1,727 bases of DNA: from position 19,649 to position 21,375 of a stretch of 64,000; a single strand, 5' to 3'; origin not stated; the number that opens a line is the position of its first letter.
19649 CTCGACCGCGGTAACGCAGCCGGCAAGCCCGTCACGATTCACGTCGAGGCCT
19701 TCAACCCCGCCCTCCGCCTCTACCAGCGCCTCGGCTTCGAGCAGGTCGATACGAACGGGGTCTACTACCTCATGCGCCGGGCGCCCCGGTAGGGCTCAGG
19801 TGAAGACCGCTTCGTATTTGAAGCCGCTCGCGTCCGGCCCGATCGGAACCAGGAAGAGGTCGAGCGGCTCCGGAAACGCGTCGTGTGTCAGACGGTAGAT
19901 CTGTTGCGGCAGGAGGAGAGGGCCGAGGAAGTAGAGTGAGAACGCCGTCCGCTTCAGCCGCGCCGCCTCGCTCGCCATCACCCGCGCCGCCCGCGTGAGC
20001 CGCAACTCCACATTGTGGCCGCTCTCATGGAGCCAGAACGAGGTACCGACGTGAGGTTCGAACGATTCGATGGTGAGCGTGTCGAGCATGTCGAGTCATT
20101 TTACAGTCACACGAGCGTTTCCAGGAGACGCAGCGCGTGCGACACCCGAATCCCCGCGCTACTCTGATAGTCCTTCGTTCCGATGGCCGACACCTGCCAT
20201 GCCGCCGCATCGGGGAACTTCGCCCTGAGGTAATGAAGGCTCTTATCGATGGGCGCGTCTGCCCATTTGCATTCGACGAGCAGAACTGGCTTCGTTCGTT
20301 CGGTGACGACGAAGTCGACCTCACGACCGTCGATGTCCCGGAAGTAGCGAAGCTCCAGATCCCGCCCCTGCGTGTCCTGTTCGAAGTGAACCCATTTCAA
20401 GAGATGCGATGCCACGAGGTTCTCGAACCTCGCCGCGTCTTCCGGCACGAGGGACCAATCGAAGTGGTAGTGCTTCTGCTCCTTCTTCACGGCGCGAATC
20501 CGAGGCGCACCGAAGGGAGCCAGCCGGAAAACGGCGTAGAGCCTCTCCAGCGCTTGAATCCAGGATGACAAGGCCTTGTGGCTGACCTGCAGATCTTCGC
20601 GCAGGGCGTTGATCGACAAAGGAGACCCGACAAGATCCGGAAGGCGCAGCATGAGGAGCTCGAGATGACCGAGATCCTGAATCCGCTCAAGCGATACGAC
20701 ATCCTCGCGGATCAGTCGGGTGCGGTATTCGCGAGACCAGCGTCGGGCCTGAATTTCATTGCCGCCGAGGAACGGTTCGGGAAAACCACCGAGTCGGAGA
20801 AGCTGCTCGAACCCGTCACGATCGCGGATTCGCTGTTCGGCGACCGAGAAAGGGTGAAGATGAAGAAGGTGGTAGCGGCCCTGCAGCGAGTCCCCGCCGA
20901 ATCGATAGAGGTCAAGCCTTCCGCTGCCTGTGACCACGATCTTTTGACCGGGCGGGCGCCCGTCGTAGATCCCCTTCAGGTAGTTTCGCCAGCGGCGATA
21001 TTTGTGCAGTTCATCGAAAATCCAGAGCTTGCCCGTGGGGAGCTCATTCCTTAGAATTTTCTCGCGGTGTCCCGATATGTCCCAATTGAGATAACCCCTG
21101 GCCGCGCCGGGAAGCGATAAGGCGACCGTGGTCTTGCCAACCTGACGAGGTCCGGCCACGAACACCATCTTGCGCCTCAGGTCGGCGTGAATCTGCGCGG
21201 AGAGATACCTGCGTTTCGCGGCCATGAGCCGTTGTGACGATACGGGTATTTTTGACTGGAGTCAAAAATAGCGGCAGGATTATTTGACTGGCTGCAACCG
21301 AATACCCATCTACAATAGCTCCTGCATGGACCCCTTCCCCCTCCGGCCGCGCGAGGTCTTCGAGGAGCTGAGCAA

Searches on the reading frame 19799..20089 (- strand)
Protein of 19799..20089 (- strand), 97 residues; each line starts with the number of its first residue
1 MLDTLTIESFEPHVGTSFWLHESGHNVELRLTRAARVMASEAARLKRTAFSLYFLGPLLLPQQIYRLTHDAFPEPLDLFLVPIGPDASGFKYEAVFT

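Call 29: search_protein_families(library=pfam, proteins=[window:19799-20089:-], max_evalue=0.1)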
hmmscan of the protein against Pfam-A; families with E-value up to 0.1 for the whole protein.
window:19799-20089:- (97 aa): 1 family
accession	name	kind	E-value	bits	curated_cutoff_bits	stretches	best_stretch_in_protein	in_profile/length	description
PF21880.1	DUF6916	-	1.5e-26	92.8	27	1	5-96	1-91/91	Domain of unknown function (DUF6916)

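Call 44: find_homologous_proteins(query=window:19799-20089:-, max_evalue=0.001)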
Query window:19799-20089:- (97 aa): 371 proteins with E <= 0.001 among 375 candidates; the best 120 are listed.
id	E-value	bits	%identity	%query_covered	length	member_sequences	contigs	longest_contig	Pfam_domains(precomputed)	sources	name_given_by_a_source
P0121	6.0e-58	211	100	100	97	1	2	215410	PF21880.2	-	-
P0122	1.6e-54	200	94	100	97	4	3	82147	PF21880.2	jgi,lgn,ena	jgi:hypothetical protein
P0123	2.0e-54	200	95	100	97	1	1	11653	PF21880.2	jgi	jgi:hypothetical protein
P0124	7.8e-53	195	93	100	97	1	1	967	PF21880.2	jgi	jgi:hypothetical protein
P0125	1.5e-51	191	91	100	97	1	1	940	PF21880.2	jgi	jgi:hypothetical protein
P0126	1.1e-49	185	88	100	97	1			PF21880.2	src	-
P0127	2.6e-49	183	87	100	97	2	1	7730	PF21880.2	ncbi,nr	ncbi:MAG TPA: hypothetical protein VNN08_12520 [Thermoanaerobaculia bacterium]|nr:hypothetical prote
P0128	2.6e-47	177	85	100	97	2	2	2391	PF21880.2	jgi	jgi:hypothetical protein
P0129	2.2e-46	174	85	100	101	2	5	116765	PF21880.2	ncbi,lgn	-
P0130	9.8e-46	172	81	100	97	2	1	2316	PF21880.2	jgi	jgi:hypothetical protein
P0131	2.2e-45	171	82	100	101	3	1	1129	PF21880.2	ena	-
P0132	4.2e-45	170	82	100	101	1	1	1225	PF21880.2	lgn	-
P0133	7.0e-45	169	79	100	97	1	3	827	PF21880.2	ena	-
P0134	8.2e-45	169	81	100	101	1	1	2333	PF21880.2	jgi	-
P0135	1.0e-44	169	81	100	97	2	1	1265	PF21880.2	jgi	-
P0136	1.1e-44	169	80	100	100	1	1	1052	PF21880.2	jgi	jgi:hypothetical protein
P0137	1.9e-44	168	79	100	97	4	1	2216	PF21880.2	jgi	jgi:hypothetical protein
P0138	2.0e-44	168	80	100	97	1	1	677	PF21880.2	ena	-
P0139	2.7e-44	167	82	100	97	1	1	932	PF21880.2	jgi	jgi:hypothetical protein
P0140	3.6e-44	167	79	100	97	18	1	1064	PF21880.2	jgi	jgi:hypothetical protein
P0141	4.2e-44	167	79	100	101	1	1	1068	PF21880.2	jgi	-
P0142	4.2e-44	167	80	100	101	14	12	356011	PF21880.2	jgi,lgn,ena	-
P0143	5.1e-44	166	79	100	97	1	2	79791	PF21880.2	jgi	jgi:hypothetical protein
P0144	5.8e-44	166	81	100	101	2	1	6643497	PF21880.2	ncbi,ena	-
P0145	6.0e-44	166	80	100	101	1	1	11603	PF21880.2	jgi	jgi:hypothetical protein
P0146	9.6e-44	166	79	100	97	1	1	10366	PF21880.2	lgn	-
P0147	1.6e-43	165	79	100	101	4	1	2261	PF21880.2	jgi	jgi:hypothetical protein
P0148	2.1e-43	165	78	100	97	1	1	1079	PF21880.2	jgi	-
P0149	2.7e-43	164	78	100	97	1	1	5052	PF21880.2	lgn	-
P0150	5.1e-43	163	78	100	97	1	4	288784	PF21880.2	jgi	jgi:hypothetical protein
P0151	5.4e-43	163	76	100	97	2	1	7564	PF21880.2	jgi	-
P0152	6.4e-43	163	79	100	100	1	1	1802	PF21880.2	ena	-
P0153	8.5e-43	163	77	100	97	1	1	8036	PF21880.2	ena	-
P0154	9.4e-43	162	77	100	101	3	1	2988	PF21880.2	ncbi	ncbi:MAG TPA: hypothetical protein VF713_12440 [Thermoanaerobaculia bacterium]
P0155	1.1e-42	162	77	100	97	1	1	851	PF21880.2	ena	-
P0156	1.5e-42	162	77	100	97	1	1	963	PF21880.2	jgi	-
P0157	1.5e-42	162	76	100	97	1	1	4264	PF21880.2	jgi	jgi:hypothetical protein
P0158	3.7e-42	161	77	100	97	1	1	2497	PF21880.2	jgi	jgi:hypothetical protein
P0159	3.8e-42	160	76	100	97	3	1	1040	PF21880.2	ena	-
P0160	5.4e-42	160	77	100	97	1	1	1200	PF21880.2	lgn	-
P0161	5.5e-42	160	74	100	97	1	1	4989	PF21880.2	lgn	-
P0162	5.6e-42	160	74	100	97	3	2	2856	PF21880.2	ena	-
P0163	7.6e-42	160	76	100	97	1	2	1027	PF21880.2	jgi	-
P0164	8.6e-42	159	77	100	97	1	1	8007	PF21880.2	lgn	-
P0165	9.6e-42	159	77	100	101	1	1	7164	PF21880.2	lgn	-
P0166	1.0e-41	159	71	100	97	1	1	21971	PF21880.2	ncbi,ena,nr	ncbi:MAG TPA: hypothetical protein VJZ00_16005 [Thermoanaerobaculia bacterium]|nr:hypothetical prote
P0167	1.0e-41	159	77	100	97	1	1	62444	PF21880.2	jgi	jgi:hypothetical protein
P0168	1.0e-41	159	76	100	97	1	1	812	PF21880.2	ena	-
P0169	1.1e-41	159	78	100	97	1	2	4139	PF21880.2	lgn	-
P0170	1.1e-41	159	74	100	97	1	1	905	PF21880.2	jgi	jgi:hypothetical protein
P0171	1.2e-41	159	77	99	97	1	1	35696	PF21880.2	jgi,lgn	jgi:hypothetical protein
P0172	1.4e-41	159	77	100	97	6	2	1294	PF21880.2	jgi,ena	-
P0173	1.5e-41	159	76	100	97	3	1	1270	PF21880.2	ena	-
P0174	1.5e-41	159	77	100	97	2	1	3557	PF21880.2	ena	-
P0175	1.7e-41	158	76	100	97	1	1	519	PF21880.2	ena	-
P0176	1.7e-41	158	77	100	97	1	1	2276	PF21880.2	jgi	jgi:hypothetical protein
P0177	2.7e-41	158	78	100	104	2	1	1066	PF21880.2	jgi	jgi:hypothetical protein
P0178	2.7e-41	158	74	100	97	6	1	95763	PF21880.2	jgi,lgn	jgi:hypothetical protein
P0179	3.9e-41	157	76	100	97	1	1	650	PF21880.2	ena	-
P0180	4.0e-41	157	78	100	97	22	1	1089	PF21880.2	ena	-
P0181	4.2e-41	157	78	100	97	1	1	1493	PF21880.2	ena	-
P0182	4.5e-41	157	77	100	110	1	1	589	PF21880.2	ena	-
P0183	5.1e-41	157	75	100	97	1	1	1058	PF21880.2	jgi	-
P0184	5.2e-41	157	74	100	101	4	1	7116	PF21880.2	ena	-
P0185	5.7e-41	157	76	100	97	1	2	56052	PF21880.2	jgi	jgi:Domain of unknown function (DUF6916)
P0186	5.7e-41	157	74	100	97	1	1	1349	PF21880.2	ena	-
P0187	6.7e-41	156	76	100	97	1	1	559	PF21880.2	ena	-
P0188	7.6e-41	156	75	100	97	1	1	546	PF21880.2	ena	-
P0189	7.6e-41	156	72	100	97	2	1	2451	PF21880.2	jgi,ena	jgi:hypothetical protein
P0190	1.0e-40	156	75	100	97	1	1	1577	PF21880.2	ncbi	ncbi:MAG: DUF6916 family protein [Thermoanaerobaculia bacterium]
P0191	1.1e-40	156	74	100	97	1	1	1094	PF21880.2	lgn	-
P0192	1.1e-40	156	77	100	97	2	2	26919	PF21880.2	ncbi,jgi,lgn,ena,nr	ncbi:MAG TPA: hypothetical protein VK548_21895 [Candidatus Acidoferrum sp.]|nr:hypothetical protein 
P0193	1.1e-40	156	75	100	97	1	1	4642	PF21880.2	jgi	jgi:hypothetical protein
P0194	1.2e-40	156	75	100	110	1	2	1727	PF21880.2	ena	-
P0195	1.2e-40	156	76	100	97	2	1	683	PF21880.2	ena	-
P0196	1.5e-40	155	72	100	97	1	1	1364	PF21880.2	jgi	-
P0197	1.5e-40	155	75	100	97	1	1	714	PF21880.2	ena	-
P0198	1.6e-40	155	76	100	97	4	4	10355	PF21880.2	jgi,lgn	jgi:hypothetical protein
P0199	1.6e-40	155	77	100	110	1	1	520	PF21880.2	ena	-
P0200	2.0e-40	155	73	100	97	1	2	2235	PF21880.2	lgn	-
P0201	2.1e-40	155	76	100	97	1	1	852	PF21880.2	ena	-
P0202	2.7e-40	155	73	100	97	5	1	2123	PF21880.2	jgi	jgi:hypothetical protein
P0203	2.7e-40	155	74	100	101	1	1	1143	PF21880.2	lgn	-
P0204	2.9e-40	154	74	100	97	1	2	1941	PF21880.2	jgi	jgi:hypothetical protein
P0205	3.0e-40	154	77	100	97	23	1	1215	PF21880.2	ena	-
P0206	3.1e-40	154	76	100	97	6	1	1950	PF21880.2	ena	-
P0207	3.3e-40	154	75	100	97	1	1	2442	PF21880.2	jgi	jgi:hypothetical protein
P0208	3.3e-40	154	74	100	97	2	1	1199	PF21880.2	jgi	jgi:hypothetical protein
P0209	3.8e-40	154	76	100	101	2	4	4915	PF21880.2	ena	-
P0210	3.8e-40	154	74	100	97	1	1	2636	PF21880.2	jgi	jgi:uncharacterized protein DUF6916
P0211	3.8e-40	154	73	100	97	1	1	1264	PF21880.2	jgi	jgi:hypothetical protein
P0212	3.9e-40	154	73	100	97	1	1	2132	PF21880.2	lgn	-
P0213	3.9e-40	154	71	100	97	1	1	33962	PF21880.2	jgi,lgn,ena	-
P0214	4.0e-40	154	73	100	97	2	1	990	PF21880.2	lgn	-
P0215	4.1e-40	154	75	100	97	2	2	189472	PF21880.2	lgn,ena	-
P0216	4.3e-40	154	73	100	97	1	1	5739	PF21880.2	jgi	jgi:hypothetical protein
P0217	4.7e-40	154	75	100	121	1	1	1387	PF21880.2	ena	-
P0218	4.9e-40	154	74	100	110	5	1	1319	PF21880.2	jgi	jgi:hypothetical protein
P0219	5.3e-40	154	75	100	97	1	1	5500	PF21880.2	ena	-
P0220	5.3e-40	154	72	100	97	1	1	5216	PF21880.2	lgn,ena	-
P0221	5.5e-40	154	71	100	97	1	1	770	PF21880.2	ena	-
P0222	5.7e-40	154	74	100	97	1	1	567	PF21880.2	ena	-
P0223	5.7e-40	154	73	100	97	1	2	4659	PF21880.2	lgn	-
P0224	5.7e-40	154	71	100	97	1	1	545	PF21880.2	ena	-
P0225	7.3e-40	153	74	100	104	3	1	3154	PF21880.2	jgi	-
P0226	7.4e-40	153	73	100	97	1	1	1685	PF21880.2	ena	-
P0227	7.5e-40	153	73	100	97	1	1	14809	PF21880.2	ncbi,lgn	-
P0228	8.0e-40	153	72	100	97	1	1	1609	PF21880.2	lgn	-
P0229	8.3e-40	153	74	100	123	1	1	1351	PF21880.2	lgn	-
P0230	9.5e-40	153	75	100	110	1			PF21880.2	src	-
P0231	9.8e-40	153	71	100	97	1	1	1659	PF21880.2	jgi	jgi:hypothetical protein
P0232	1.0e-39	153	73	100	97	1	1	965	PF21880.2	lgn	-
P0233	1.0e-39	153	73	100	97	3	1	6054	PF21880.2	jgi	jgi:Domain of unknown function (DUF6916)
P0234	1.1e-39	153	74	100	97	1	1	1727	PF21880.2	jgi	jgi:hypothetical protein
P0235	1.3e-39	152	73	100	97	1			PF21880.2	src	-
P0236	1.4e-39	152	72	100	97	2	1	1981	PF21880.2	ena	-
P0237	1.4e-39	152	73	100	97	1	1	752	PF21880.2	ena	-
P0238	1.4e-39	152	73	100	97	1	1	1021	PF21880.2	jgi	jgi:hypothetical protein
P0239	1.5e-39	152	75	100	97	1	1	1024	PF21880.2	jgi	-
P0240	1.5e-39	152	76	100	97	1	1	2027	PF21880.2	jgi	jgi:hypothetical protein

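Call 55: search_solved_structures(query=A2, max_evalue=10)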
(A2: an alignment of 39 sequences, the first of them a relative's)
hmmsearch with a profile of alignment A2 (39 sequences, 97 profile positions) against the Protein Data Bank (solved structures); distinct sequences matched with E-value up to 10: 2.
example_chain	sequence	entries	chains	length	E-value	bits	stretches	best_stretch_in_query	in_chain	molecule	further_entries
6ajm_C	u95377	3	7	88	0.17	15.4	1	23-56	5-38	DUF1778 domain-containing protein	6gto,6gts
6ajn_C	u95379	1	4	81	0.49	13.9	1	25-57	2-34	DUF1778 domain-containing protein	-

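Call 61: predict_structure(alignment_id=A2)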
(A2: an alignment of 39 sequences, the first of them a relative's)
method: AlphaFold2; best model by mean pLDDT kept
length: 97 residues; sequences in the alignment: 39
mean_pLDDT: 77.6   pTM: 0.69
mean pLDDT of the five models: 77.6, 77.5, 76.0, 71.2, 68.7
residues with pLDDT >= 90: 24; 70-90: 45; 50-70: 26; < 50: 2
segments of 3 or more residues with pLDDT < 50: none
pLDDT, mean of each block of 10 residues (from residue 1): 55 79 86 73 58 90 86 80 90 80
secondary structure, 60 per line:
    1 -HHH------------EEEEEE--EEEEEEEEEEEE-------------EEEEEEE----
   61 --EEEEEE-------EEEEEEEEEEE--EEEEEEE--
elements in order: E17-22 E25-36 E50-56 E63-68 E76-86 E89-95

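Call 63: fold_search(model_id=the predicted structure, library=pdb)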
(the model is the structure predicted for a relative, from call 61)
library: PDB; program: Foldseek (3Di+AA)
matches with E <= 10: 307; with E <= 0.001: 0
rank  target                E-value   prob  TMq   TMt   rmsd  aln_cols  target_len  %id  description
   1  8v3w_T                7.0e-02  0.66  0.33  0.26  10.5       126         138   12  CryoEM Structure of Diffocin - precontracted - Baseplate - focused refinement on triplex region (released 2024-08-28)
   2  8v3w_G                1.1e-01  0.54  0.33  0.26  11.9       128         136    8  CryoEM Structure of Diffocin - precontracted - Baseplate - focused refinement on triplex region (released 2024-08-28)
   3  9da7                  1.3e-01  0.94  0.47  0.33   5.0        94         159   13  Human norovirus GII.4 Houston protease in complex with rupintrivir (released 2025-02-19)
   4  9daj                  1.4e-01  0.93  0.46  0.31   6.5        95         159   12  Human norovirus GII.4 Sydney protease in complex with rupintrivir (released 2025-02-19)
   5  4xbb                  2.8e-01  0.85  0.46  0.30   7.1        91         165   13  1.85A resolution structure of Norovirus 3CL protease complex with a covalently bound dipeptidyl inhibitor diethyl [(1R,2 (released 2015-03-25)
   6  4xrn_D                2.8e-01  0.80  0.41  0.38   5.9        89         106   12  Pilz domain with c-di-gmp of a protein from Pseudomonas aeruginosa (released 2016-02-03)
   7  4rt0_B                2.8e-01  0.57  0.38  0.35   6.6        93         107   13  Structure of the Alg44 PilZ domain from Pseudomonas aeruginosa PAO1 in complex with c-di-GMP (released 2015-04-08)
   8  8kef_A                2.8e-01  0.41  0.37  0.29   9.1       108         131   10  Cyanophage A-1(L) neck/gp7-terminator (released 2024-04-17)
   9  3ur9_B                3.6e-01  0.84  0.47  0.31   6.4        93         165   14  1.65A resolution structure of Norwalk Virus Protease Containing a covalently bound dipeptidyl inhibitor (released 2012-09-05)
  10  4rt1_A                4.0e-01  0.47  0.36  0.33   6.4        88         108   14  Structure of the Alg44 PilZ domain (R95A mutant) from Pseudomonas aeruginosa PAO1 in complex with c-di-GMP (released 2015-04-08)
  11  6bdc                  5.0e-01  0.21  0.30  0.26   8.0       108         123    6  Structure of Hcp1 from Flavobacterium johnsoniae (released 2017-12-27)
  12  4rt1_B                5.9e-01  0.38  0.36  0.33   6.3        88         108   14  Structure of the Alg44 PilZ domain (R95A mutant) from Pseudomonas aeruginosa PAO1 in complex with c-di-GMP (released 2015-04-08)
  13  4imq_A                6.6e-01  0.72  0.47  0.30   6.6        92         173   13  Structural Basis of Substrate Specificity and Protease Inhibition in Norwalk Virus (released 2013-02-20)
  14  2kca_MODEL_1_A        6.6e-01  0.25  0.35  0.33   6.7        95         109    8  GP16 (released 2009-06-02)
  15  1khi                  7.4e-01  0.11  0.22  0.16  14.2        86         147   14  CRYSTAL STRUCTURE OF HEX1 (released 2002-11-30)
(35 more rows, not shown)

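Call 77: search_protein_families(library=padloc, proteins=[window:19799-20089:-], max_evalue=0.01)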
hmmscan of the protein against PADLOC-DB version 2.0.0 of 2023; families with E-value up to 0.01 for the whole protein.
window:19799-20089:- (97 aa): 0 families

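Call 94: fold_search(model_id=the predicted structure, library=viral)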
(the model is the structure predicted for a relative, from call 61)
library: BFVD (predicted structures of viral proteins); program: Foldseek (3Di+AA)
matches with E <= 10: 619; with E <= 0.001: 0
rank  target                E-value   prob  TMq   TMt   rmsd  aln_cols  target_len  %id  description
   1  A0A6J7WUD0            4.2e-02  0.87  0.36  0.35   7.3        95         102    9  Minor capsid protein [uncultured Caudovirales phage]
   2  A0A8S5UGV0            5.2e-02  0.99  0.53  0.47   5.0       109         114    7  Uncharacterized protein [Myoviridae sp. ctshb19]
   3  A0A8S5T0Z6            6.5e-02  0.91  0.45  0.38   6.6       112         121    7  Closure knob [Siphoviridae sp. ctiJm4]
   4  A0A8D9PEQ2            7.7e-02  0.35  0.27  0.29  13.0       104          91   15  Uncharacterized protein [Bacteriophage sp.]
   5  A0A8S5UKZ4            8.6e-02  0.93  0.44  0.43   4.9        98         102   14  Uncharacterized protein [Siphoviridae sp. ctICF6]
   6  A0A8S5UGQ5            1.0e-01  0.90  0.40  0.34   5.1        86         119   14  Uncharacterized protein [Myoviridae sp. ctshb19]
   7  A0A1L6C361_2          1.1e-01  0.94  0.50  0.05   7.4        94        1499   11  (no name in the UniProt tables at hand)
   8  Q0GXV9                1.5e-01  0.98  0.52  0.56   3.8        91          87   10  Uncharacterized protein [Lactococcus phage Q54]
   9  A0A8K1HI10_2          1.5e-01  0.94  0.53  0.08   7.3       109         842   14  Nonstructural polyprotein [Rodent dicistro-like virus]
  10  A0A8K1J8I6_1          1.6e-01  0.93  0.55  0.05   5.9       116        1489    9  (no name in the UniProt tables at hand)
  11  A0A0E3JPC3            1.6e-01  0.82  0.43  0.38   4.9        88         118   12  (no name in the UniProt tables at hand)
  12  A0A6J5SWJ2            1.7e-01  0.72  0.42  0.39   7.0       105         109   10  Uncharacterized protein [uncultured Caudovirales phage]
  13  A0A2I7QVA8            1.7e-01  0.66  0.40  0.37   6.2        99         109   10  (no name in the UniProt tables at hand)
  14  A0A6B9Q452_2          1.8e-01  0.72  0.39  0.06   8.2        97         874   11  RdRp [Plasmopara viticola lesion associated dicistro-like virus 1]
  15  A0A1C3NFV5            1.8e-01  0.30  0.32  0.26  11.1       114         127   10  (no name in the UniProt tables at hand)
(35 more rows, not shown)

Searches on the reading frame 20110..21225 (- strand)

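Call 11: search_protein_families(library=pfam, proteins=[window:20110-21225:-], max_evalue=0.001)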
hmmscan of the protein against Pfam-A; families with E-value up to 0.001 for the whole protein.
window:20110-21225:- (372 aa): 2 families
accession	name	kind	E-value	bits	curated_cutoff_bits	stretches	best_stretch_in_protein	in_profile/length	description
PF13635.12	DUF4143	-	1.5e-22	80.5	28.1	1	174-321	2-159/160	Domain of unknown function (DUF4143)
PF13173.12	AAA_14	-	9.3e-20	71.4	27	1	18-130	2-127/129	AAA domain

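Call 77: search_protein_families(library=padloc, proteins=[window:20110-21225:-], max_evalue=0.01)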
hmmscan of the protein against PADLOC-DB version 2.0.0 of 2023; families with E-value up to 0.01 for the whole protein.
window:20110-21225:- (372 aa): 7 families
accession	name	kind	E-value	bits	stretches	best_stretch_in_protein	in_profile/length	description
PDLC04790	PDC-S01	-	7.4e-41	138.2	2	136-334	171-380/422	-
PDLC04789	PDC-S01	-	3.3e-33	113.3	1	5-341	3-360/375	-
PDLC04787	PDC-S01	-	1.2e-26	91.5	1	66-316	94-352/412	-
PDLC04791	PDC-S01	-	3.4e-18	63.5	1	11-349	13-379/395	-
PDLC04786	PDC-S01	-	3.6e-09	33.9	1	284-350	354-415/439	-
PDLC04792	PDC-S01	-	0.00056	16.6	0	16-34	17-35/452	-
PDLC04788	PDC-S01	-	0.0034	14.4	0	15-37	16-38/448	-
